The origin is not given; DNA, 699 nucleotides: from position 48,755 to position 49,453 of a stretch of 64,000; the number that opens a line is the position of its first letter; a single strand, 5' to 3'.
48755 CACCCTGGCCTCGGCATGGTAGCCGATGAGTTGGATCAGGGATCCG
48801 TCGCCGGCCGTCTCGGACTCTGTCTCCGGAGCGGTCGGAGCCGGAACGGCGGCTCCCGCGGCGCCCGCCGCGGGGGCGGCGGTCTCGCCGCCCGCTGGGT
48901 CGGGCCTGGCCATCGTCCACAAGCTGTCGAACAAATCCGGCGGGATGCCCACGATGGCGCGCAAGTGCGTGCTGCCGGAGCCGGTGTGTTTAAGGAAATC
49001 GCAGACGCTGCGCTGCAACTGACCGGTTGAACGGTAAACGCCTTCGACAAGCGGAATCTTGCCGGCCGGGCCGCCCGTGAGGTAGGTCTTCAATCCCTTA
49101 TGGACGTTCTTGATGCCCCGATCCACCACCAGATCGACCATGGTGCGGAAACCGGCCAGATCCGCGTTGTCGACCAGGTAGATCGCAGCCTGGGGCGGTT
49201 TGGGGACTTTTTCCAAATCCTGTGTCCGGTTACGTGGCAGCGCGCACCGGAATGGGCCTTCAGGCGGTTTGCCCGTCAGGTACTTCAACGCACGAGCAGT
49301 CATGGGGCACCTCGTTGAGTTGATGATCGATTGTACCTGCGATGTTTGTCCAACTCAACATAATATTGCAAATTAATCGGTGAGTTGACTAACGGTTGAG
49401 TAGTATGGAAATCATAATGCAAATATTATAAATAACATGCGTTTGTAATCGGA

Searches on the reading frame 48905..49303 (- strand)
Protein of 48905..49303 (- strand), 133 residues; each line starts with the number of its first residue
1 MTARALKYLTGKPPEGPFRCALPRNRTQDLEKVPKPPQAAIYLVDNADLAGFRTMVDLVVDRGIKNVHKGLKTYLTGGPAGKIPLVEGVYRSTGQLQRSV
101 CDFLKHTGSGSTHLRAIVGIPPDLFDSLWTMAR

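Call 81: search_solved_structures(query=A9, max_evalue=10, show_alignments=2)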
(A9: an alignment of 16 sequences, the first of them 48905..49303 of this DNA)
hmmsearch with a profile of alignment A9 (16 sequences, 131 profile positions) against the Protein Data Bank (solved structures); distinct sequences matched with E-value up to 10: 3.
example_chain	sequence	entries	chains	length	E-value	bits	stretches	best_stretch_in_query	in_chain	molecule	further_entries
1d8j_A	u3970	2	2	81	0.15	14.8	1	60-89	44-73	GENERAL TRANSCRIPTION FACTOR TFIIE-BETA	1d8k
3jb9_H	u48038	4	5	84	0.22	14.3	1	47-86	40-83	Small nuclear ribonucleoprotein E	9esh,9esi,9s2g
29vf_X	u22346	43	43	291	0.57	13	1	60-91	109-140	Transcription initiation factor IIE subunit beta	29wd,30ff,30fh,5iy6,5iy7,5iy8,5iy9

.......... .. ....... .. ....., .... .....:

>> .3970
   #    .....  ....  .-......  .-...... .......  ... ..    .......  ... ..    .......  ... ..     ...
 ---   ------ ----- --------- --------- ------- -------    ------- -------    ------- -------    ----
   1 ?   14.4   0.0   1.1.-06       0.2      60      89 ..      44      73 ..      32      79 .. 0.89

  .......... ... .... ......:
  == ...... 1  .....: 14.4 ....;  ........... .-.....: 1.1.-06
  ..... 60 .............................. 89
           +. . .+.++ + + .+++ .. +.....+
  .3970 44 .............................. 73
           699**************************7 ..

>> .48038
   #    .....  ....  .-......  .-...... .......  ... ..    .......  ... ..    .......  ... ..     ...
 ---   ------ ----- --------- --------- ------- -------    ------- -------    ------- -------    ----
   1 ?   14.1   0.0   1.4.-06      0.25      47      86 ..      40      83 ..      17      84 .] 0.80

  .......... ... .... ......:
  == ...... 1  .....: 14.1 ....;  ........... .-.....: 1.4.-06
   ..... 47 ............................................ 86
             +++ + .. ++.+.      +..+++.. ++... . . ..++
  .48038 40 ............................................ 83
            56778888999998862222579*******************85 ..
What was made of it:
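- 47585..49303 (-): Divergently transcribed sigma-54 enhancer-binding protein (572 aa). It has canonical Walker A (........), a GAFTDA loop and Walker B (FLDEV), plus an uncharacterised N-terminal domain of about 130 aa. The N-terminal domain has no PDB match (call 81).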
